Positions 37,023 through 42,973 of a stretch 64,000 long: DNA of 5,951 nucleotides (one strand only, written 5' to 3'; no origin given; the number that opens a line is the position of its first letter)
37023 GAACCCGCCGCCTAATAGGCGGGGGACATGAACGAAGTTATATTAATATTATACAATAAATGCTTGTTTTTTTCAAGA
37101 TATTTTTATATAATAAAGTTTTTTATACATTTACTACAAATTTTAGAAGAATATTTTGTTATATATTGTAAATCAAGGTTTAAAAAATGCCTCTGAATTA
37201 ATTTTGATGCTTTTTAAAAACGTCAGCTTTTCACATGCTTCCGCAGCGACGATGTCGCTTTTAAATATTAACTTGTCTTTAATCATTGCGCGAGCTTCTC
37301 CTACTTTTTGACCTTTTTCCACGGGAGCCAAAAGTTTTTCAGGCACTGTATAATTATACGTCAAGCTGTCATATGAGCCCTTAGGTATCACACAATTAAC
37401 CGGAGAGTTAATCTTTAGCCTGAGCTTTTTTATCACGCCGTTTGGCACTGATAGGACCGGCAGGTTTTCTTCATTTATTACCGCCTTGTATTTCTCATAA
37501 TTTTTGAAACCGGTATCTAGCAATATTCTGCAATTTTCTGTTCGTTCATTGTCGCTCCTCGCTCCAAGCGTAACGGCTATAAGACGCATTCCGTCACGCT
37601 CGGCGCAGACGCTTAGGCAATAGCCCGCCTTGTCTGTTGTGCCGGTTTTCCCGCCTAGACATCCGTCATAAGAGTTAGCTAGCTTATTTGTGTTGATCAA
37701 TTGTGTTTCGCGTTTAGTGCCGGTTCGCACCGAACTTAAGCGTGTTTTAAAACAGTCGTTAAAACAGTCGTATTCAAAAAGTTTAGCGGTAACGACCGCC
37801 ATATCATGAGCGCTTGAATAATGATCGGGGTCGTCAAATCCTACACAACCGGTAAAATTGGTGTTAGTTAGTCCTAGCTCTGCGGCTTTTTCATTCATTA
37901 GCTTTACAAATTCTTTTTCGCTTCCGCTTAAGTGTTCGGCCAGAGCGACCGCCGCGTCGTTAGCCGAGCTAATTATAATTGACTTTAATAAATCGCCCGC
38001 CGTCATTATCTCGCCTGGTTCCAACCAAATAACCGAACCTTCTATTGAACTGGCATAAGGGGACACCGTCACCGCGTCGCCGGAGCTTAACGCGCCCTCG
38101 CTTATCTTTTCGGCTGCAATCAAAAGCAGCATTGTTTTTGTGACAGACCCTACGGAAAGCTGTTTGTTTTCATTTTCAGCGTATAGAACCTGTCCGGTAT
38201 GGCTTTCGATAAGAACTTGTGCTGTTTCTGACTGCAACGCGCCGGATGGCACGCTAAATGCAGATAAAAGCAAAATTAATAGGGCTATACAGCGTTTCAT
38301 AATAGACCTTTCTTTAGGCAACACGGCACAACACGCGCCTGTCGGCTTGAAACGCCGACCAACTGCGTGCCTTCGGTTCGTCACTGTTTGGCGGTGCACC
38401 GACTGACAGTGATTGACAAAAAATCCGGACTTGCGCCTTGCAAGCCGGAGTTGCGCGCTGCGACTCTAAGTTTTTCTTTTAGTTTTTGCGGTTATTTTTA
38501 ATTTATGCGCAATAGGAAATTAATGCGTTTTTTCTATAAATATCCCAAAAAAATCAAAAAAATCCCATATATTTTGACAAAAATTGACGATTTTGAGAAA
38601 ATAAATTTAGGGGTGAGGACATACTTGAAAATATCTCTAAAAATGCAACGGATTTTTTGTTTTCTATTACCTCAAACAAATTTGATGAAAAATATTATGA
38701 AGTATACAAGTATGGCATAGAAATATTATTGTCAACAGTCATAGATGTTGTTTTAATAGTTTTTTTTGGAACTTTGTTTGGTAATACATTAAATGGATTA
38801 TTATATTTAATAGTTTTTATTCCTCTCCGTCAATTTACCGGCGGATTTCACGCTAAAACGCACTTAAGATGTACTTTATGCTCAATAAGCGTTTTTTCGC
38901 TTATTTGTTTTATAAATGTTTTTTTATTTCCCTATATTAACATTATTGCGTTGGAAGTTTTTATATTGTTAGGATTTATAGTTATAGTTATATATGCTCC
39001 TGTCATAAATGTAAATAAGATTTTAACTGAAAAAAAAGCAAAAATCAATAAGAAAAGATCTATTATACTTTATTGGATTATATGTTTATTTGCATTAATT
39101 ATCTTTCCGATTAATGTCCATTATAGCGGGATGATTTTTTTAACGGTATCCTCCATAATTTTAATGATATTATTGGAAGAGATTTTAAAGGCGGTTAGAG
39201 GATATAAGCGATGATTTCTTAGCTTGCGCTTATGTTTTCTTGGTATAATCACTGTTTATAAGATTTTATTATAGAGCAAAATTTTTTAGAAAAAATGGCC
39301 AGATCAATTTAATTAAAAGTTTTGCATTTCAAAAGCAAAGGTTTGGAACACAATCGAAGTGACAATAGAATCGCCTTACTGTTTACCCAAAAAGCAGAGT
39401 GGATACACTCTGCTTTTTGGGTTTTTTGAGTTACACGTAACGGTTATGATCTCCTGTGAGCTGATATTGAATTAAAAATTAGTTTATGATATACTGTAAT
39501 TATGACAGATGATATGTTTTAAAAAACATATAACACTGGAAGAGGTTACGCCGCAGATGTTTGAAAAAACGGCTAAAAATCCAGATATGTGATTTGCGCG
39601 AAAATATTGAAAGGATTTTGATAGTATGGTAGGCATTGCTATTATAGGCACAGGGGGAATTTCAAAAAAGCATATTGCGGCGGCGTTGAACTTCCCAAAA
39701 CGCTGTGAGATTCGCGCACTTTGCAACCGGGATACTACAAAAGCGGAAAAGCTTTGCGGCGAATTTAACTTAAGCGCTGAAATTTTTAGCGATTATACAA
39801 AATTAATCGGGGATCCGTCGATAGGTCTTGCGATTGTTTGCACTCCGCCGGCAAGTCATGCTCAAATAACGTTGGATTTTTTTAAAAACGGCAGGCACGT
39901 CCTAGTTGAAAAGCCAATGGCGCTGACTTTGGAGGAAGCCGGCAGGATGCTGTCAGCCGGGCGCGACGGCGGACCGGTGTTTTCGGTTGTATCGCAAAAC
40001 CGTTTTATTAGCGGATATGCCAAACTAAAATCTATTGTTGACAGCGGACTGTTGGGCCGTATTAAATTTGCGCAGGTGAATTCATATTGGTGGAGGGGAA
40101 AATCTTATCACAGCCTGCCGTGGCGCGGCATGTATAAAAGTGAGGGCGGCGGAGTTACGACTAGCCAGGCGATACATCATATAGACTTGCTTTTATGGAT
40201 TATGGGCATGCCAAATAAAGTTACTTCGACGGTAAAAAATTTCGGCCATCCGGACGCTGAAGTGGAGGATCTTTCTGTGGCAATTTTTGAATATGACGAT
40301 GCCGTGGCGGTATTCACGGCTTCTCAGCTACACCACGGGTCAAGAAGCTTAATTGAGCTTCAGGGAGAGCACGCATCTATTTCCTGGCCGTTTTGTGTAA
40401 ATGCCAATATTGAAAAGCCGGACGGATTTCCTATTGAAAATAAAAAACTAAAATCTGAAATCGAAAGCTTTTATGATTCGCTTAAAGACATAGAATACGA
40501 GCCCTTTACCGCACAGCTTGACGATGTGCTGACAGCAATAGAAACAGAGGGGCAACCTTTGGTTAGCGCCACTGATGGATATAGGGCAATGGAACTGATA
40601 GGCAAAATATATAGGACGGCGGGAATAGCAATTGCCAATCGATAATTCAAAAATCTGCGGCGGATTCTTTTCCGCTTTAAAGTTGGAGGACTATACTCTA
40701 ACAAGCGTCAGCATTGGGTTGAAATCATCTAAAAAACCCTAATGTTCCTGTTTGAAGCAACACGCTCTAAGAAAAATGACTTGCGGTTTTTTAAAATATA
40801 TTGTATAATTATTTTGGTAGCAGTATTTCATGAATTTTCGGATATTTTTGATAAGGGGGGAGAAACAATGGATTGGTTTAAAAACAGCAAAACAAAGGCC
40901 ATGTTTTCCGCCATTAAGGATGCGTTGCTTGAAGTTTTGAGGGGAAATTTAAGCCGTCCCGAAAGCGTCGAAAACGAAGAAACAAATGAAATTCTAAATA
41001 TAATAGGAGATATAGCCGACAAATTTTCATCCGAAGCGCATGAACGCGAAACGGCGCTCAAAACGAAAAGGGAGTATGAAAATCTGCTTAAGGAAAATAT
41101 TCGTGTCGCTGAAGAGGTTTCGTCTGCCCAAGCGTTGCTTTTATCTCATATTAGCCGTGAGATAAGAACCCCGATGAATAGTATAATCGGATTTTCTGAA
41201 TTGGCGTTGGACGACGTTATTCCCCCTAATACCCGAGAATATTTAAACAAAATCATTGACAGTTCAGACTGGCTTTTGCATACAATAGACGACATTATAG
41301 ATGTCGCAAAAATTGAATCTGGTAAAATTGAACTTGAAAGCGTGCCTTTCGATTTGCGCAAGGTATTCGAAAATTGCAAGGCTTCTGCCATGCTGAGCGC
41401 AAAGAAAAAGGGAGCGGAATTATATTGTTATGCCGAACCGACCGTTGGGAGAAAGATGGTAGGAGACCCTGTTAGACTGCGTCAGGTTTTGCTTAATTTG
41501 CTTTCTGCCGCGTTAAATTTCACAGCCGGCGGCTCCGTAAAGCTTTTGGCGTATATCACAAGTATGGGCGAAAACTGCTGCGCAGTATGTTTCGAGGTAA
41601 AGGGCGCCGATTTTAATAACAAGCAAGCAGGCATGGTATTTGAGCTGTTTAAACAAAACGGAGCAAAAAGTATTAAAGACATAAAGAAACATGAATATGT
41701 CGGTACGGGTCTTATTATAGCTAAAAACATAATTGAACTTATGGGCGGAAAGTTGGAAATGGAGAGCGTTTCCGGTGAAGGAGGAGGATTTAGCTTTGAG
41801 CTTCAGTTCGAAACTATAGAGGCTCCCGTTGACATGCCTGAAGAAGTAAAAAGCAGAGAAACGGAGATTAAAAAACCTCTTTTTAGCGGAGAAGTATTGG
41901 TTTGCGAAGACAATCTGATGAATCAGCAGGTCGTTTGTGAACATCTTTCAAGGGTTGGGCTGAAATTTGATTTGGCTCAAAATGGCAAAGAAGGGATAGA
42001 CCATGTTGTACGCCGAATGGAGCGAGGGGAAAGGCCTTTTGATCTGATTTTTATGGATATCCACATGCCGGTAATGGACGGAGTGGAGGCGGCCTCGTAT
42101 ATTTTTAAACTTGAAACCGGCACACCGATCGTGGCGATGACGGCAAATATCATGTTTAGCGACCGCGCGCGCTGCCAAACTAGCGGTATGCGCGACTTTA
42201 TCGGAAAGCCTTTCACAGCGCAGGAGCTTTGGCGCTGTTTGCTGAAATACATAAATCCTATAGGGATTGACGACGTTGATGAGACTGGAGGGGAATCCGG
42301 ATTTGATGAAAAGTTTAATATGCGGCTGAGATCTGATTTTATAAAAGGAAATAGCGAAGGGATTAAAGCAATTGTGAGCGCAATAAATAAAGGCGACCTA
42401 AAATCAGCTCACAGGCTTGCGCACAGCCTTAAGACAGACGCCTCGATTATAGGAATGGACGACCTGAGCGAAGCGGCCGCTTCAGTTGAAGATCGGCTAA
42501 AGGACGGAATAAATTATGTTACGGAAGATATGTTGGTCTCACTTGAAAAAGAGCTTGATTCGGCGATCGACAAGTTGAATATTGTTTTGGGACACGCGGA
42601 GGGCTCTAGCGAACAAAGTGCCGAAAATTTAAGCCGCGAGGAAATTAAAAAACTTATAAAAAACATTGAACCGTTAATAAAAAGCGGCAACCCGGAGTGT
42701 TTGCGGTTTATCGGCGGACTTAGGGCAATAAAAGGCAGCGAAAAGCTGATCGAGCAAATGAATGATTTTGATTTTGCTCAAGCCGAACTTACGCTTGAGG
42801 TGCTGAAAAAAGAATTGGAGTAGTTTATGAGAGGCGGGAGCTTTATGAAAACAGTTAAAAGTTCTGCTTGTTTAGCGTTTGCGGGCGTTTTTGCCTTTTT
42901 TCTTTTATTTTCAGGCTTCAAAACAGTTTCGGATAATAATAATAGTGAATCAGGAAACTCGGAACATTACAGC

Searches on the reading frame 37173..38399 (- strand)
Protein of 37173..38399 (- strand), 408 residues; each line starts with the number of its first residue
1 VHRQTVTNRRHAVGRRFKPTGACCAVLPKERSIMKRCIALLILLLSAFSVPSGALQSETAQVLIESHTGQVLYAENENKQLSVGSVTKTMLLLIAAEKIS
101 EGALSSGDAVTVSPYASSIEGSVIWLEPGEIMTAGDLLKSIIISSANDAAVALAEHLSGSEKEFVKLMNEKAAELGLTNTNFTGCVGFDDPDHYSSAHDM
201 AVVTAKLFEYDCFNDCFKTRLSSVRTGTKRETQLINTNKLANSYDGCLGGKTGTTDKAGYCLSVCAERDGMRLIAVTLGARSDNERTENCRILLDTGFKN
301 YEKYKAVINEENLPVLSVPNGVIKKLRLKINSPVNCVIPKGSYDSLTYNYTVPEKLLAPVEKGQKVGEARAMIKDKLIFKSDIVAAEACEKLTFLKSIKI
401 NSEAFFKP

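Call 27: search_protein_families(library=pfam, proteins=[window:37173-38399:-])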
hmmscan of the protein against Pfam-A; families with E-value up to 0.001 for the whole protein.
window:37173-38399:- (408 aa): 3 families
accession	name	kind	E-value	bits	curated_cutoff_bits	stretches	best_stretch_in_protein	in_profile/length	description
PF00768.25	Peptidase_S11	-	2.8e-61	207.5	27.6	1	59-281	13-238/239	D-alanyl-D-alanine carboxypeptidase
PF07943.18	PBP5_C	-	3.7e-11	43.5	21.2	1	316-391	16-91/91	Penicillin-binding protein 5, C-terminal domain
PF13354.11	Beta-lactamase2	-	2.5e-10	40.5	22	1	68-219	9-158/214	Beta-lactamase enzyme family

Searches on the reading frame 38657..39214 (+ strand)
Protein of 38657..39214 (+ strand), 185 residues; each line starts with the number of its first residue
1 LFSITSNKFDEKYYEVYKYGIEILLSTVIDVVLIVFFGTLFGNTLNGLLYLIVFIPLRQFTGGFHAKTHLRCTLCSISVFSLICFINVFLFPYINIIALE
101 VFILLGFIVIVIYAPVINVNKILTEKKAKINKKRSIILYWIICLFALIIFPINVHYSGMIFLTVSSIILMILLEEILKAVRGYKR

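Call 58: search_protein_families(library=pfam, max_evalue=0.00001, proteins=[window:38657-39214:+])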
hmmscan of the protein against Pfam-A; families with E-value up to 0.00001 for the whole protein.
window:38657-39214:+ (185 aa): 1 family
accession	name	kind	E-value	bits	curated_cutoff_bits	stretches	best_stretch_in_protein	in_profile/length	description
PF04647.20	AgrB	-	1.3e-36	126.1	23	1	7-171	11-181/185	Accessory gene regulator B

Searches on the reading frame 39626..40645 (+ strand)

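Call 27: search_protein_families(library=pfam, proteins=[window:39626-40645:+])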
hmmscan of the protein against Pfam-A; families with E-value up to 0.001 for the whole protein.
window:39626-40645:+ (339 aa): 5 families
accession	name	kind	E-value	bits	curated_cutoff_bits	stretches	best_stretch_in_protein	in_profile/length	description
PF01408.29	GFO_IDH_MocA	-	6.9e-27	95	24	1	3-121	2-118/120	Oxidoreductase family, NAD-binding Rossmann fold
PF22725.1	GFO_IDH_MocA_C3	-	1.5e-24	86.8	27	1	131-252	1-123/124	GFO/IDH/MocA C-terminal domain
PF02894.22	GFO_IDH_MocA_C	-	9.4e-17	62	22.9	1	135-330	1-208/218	Oxidoreductase family, C-terminal alpha/beta domain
PF03447.22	NAD_binding_3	-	0.00029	22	24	1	8-104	1-96/116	Homoserine dehydrogenase, NAD binding domain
PF22685.1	Gal80p_C-like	-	0.00062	20.4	29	0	133-208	5-83/152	Gal80p, C-terminal domain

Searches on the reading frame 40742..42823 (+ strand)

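Call 58: search_protein_families(library=pfam, max_evalue=0.00001, proteins=[window:40742-42823:+])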
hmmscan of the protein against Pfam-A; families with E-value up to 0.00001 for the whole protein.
window:40742-42823:+ (693 aa): 4 families
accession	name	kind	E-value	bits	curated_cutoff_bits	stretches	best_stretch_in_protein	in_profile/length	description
PF00072.30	Response_reg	-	1.6e-19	70.6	30.2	1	385-497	1-107/111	Response regulator receiver domain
PF00512.31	HisKA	-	1.7e-16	60.5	26.9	1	130-194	2-66/66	His Kinase A (phospho-acceptor) domain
PF02518.31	HATPase_c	-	4.5e-11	43.6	26.4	1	241-356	1-109/111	Histidine kinase-, DNA gyrase B-, and HSP90-like ATPase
PF01627.28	Hpt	-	1.3e-08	35.4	24.6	1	529-607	2-80/84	Hpt domain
